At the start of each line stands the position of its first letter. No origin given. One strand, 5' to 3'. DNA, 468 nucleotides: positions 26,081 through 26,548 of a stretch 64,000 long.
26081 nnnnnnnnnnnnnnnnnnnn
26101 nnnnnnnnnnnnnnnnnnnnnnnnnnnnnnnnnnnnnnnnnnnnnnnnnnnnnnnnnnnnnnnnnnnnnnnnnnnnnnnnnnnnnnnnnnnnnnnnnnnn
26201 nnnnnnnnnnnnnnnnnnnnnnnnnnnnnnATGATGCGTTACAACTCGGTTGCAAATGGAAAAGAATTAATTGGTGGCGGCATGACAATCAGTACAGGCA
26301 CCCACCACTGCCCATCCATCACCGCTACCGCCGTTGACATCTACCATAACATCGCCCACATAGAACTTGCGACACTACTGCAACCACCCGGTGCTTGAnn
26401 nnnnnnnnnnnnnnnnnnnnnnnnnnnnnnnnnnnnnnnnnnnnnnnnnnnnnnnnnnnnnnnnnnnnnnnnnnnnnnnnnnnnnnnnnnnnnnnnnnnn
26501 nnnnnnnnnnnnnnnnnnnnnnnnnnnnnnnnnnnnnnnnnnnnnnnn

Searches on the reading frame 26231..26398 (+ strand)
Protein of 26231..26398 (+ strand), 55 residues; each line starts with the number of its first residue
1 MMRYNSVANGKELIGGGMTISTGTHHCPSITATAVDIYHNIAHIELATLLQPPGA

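Call 40: search_protein_families(library=pfam, proteins=[window:26231-26398:+], max_evalue=0.1)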
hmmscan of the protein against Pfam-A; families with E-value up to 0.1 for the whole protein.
window:26231-26398:+ (55 aa): 1 family
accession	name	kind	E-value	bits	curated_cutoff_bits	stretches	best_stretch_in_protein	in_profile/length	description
PF02250.20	Orthopox_35kD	-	0.015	15.3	24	1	8-48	78-119/243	Viral chemokine binding protein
